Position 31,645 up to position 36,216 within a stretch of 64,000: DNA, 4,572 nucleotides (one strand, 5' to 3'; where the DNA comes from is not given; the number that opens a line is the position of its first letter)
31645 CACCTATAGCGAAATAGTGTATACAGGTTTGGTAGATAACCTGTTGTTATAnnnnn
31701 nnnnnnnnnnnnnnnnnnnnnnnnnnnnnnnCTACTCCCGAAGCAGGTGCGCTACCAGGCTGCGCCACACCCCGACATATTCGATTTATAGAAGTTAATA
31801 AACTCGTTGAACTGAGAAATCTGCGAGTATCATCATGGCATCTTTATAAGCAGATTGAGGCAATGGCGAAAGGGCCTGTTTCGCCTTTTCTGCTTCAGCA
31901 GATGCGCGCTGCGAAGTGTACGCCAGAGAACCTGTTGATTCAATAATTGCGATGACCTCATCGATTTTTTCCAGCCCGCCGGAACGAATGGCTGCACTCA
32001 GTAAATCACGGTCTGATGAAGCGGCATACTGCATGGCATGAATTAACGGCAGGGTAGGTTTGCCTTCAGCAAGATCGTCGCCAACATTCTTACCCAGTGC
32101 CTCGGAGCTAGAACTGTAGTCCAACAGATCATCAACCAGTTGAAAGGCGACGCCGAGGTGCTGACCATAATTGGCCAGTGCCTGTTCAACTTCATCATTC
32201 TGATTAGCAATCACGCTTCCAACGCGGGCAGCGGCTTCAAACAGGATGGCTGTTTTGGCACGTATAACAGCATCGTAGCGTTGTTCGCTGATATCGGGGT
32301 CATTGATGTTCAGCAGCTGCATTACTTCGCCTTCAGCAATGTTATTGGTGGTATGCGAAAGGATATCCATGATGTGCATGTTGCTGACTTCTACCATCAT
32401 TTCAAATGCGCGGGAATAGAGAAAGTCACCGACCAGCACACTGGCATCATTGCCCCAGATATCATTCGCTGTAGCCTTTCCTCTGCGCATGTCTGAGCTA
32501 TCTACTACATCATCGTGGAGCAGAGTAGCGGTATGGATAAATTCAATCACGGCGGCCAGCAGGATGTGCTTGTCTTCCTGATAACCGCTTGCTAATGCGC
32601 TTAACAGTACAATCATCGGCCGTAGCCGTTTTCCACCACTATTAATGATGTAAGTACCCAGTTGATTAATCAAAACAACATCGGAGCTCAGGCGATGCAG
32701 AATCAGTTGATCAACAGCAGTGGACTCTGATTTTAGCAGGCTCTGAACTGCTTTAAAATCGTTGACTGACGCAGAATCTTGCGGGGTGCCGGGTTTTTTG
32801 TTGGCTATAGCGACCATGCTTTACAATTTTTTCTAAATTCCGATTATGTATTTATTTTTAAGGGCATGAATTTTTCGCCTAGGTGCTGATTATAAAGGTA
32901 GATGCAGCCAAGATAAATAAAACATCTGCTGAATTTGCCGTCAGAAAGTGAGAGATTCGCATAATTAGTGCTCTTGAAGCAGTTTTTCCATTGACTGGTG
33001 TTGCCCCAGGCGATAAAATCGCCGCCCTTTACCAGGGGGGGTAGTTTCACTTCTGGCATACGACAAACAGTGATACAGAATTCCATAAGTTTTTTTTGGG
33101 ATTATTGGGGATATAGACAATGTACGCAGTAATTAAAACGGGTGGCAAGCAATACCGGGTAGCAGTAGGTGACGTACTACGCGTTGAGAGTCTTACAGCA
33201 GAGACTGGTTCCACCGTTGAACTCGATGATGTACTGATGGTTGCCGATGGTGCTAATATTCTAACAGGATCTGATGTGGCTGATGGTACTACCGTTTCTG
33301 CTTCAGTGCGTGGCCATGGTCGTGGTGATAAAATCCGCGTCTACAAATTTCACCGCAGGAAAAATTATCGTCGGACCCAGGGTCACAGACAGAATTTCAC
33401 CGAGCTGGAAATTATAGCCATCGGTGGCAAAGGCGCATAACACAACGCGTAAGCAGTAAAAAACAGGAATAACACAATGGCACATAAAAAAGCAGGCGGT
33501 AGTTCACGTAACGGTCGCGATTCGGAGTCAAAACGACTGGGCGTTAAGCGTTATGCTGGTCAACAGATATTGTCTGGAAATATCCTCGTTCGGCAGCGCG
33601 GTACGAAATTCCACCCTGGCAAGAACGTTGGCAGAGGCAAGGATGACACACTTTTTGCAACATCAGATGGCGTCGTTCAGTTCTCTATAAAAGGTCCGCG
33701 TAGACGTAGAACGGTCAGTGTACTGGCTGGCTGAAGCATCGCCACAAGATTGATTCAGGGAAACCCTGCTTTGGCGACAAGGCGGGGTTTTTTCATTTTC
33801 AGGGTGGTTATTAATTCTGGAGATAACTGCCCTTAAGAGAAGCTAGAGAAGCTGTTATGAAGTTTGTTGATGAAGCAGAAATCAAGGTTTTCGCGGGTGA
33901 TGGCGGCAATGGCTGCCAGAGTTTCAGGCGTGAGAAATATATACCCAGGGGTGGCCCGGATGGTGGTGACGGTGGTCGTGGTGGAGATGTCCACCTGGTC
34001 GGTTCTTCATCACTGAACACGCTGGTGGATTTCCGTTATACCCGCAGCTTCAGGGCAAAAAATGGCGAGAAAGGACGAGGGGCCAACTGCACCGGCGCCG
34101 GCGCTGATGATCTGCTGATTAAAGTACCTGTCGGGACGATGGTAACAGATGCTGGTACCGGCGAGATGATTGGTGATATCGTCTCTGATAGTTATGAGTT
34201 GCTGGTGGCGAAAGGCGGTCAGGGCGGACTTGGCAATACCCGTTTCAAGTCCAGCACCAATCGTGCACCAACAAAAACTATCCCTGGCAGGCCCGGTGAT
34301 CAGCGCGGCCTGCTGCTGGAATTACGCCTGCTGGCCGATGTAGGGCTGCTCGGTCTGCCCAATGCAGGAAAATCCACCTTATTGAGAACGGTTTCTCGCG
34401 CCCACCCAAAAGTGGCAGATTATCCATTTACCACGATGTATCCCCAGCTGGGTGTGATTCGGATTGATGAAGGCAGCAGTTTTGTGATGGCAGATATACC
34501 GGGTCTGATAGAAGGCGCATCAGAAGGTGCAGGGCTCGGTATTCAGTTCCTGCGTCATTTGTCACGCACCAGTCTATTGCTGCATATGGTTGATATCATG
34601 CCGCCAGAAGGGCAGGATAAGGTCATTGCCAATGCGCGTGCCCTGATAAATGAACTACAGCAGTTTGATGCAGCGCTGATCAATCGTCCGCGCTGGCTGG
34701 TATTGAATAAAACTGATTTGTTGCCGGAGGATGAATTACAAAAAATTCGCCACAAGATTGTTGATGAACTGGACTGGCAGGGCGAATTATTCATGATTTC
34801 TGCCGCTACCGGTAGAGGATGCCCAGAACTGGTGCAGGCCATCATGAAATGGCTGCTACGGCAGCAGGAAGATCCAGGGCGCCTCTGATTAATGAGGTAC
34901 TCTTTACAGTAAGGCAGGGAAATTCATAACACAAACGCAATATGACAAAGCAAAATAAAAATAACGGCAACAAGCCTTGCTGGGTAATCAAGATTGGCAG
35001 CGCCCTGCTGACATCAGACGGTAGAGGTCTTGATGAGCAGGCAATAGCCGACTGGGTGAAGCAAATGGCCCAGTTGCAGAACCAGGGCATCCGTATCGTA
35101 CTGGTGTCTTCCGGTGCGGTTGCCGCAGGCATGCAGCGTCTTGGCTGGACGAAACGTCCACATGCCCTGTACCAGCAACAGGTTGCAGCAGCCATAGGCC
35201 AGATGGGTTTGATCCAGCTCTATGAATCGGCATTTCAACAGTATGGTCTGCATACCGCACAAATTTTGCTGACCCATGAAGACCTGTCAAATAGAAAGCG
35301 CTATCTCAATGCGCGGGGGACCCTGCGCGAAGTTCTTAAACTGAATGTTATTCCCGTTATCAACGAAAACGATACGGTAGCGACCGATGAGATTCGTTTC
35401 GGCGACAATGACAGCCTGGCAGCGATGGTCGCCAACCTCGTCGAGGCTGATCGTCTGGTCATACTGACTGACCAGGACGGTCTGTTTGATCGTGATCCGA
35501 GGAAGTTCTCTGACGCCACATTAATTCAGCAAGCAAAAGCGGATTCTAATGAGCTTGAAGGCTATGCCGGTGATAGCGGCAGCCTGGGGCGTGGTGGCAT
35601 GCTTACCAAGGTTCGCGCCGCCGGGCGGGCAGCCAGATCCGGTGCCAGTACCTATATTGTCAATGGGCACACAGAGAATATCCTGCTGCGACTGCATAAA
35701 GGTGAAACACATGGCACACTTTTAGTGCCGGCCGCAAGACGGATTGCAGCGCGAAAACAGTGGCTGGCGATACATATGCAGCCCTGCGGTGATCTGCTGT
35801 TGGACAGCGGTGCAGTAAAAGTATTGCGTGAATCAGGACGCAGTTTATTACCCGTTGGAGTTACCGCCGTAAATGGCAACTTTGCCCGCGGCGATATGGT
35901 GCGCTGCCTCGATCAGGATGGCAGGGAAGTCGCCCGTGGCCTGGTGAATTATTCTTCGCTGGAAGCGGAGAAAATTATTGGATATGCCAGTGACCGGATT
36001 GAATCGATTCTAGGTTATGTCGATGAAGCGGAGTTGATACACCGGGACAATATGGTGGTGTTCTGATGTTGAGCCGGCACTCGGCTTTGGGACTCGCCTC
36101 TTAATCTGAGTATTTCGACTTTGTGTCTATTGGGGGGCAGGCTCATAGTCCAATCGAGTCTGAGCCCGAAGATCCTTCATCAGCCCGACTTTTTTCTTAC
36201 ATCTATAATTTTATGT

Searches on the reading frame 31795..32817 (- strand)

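Call 72: search_protein_families(library=pfam, proteins=[window:31795-32817:-], max_evalue=0.00001)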
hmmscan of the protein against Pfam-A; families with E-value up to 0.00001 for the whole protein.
window:31795-32817:- (340 aa): 1 family
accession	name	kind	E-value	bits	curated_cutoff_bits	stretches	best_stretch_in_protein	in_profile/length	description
PF00348.22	polyprenyl_synt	-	4.2e-82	275.6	27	1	49-289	3-245/251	Polyprenyl synthetase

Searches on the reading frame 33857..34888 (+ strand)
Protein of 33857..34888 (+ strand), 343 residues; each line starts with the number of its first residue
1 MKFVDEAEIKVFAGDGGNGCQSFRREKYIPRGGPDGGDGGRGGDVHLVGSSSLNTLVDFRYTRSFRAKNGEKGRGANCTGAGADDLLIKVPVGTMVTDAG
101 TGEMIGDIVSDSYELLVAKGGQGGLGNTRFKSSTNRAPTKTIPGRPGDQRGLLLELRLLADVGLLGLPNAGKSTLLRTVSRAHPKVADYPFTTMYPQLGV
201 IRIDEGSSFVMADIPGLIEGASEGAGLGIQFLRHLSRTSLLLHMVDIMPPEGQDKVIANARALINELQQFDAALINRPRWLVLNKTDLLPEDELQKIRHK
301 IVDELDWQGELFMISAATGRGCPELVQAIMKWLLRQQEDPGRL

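Call 72: search_protein_families(library=pfam, proteins=[window:33857-34888:+], max_evalue=0.00001)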
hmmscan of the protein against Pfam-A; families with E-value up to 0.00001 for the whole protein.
window:33857-34888:+ (343 aa): 3 families
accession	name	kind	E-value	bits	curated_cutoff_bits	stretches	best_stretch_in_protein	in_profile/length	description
PF01018.28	GTP1_OBG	-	7.3e-59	198.3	27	1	4-158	1-155/155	GTP1/OBG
PF01926.29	MMR_HSR1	-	1.4e-23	83.6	21.9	1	161-285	1-113/113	50S ribosome-binding GTPase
PF02421.24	FeoB_N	-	1.7e-08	34.6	27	1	162-328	3-155/156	Ferrous iron transport protein B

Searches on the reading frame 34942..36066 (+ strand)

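Call 72: search_protein_families(library=pfam, proteins=[window:34942-36066:+], max_evalue=0.00001)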
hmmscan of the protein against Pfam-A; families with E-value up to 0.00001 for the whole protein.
window:34942-36066:+ (374 aa): 2 families
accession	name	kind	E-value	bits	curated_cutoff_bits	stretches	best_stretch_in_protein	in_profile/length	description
PF00696.33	AA_kinase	-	4.8e-53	180.7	24.9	1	13-241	2-234/234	Amino acid kinase family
PF01472.26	PUA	-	3.7e-21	75.3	24.8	1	284-357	2-74/74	PUA domain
